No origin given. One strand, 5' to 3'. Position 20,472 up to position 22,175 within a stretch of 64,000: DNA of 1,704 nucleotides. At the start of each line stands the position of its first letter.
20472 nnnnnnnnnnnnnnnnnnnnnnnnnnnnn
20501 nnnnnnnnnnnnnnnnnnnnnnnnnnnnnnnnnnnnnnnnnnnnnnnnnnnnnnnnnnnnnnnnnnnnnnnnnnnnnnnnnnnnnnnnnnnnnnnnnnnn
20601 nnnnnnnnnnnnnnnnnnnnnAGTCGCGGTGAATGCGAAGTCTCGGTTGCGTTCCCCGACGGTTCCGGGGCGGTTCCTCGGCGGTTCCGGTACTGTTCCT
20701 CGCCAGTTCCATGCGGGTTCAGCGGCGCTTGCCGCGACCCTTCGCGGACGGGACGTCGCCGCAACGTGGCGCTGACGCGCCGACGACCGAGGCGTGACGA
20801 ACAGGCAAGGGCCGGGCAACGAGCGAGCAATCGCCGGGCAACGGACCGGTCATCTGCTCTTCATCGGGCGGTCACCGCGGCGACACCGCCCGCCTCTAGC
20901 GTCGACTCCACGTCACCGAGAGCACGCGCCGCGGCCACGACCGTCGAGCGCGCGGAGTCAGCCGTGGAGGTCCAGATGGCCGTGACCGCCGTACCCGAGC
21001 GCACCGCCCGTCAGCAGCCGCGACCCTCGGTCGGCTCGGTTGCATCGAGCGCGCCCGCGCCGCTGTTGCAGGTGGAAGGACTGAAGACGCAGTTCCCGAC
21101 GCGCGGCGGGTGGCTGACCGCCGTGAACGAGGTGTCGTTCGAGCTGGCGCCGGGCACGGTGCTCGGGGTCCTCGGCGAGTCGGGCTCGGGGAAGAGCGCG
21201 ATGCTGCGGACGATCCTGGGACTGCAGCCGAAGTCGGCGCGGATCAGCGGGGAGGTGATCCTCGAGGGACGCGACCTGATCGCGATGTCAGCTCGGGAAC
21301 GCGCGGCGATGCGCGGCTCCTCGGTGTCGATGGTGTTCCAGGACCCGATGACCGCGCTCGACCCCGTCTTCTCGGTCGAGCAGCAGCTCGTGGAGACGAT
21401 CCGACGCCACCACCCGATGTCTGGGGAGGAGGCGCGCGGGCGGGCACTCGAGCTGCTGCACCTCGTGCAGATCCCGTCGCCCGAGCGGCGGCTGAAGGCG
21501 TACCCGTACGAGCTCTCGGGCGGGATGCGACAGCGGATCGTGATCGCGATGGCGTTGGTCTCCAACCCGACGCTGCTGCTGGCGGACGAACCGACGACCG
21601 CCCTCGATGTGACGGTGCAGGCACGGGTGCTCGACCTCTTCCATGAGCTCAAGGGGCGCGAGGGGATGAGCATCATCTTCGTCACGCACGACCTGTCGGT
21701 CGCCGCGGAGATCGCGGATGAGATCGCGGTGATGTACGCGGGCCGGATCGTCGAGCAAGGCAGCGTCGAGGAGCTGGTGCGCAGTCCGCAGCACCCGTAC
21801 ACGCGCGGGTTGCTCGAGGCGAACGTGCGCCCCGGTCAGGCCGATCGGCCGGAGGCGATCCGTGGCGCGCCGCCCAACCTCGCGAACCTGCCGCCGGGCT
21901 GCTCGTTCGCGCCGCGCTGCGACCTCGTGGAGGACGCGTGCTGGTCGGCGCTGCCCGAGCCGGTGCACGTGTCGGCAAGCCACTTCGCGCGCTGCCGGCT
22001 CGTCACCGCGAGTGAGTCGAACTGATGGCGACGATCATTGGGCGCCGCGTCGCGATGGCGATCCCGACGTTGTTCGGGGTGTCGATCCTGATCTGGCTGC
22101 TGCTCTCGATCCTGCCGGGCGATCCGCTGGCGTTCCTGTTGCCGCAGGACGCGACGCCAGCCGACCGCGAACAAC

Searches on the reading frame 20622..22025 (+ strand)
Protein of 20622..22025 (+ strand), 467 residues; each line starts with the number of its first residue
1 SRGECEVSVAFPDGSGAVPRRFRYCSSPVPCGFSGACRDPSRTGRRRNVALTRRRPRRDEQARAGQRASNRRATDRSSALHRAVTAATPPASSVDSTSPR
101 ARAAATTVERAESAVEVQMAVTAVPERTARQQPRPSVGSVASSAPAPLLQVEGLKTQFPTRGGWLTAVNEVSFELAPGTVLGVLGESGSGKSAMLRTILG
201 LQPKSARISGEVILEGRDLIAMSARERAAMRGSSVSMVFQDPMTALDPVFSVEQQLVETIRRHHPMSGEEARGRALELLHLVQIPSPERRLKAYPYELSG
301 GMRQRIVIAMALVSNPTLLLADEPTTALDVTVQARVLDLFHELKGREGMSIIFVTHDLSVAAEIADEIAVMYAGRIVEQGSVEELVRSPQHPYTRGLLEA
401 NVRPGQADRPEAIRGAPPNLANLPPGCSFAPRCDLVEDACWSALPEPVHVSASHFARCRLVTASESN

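Call 11: search_protein_families(library=pfam, proteins=[window:20622-22025:+])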
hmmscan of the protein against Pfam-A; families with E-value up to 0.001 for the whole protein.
window:20622-22025:+ (467 aa): 4 families
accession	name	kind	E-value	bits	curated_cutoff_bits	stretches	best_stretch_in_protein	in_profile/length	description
PF00005.33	ABC_tran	-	6.4e-29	101.7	25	1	169-326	2-137/137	ABC transporter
PF08352.17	oligo_HPY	-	1e-17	64.7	27.1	1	377-440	1-65/65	Oligopeptide/dipeptide transporter, C-terminal region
PF13304.12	AAA_21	-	2.3e-07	31.6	27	1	288-360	228-302/304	AAA domain, putative AbiEii toxin, Type IV TA system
PF02463.25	SMC_N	-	3e-06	27.3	40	1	180-366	26-207/220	RecF/RecN/SMC N terminal domain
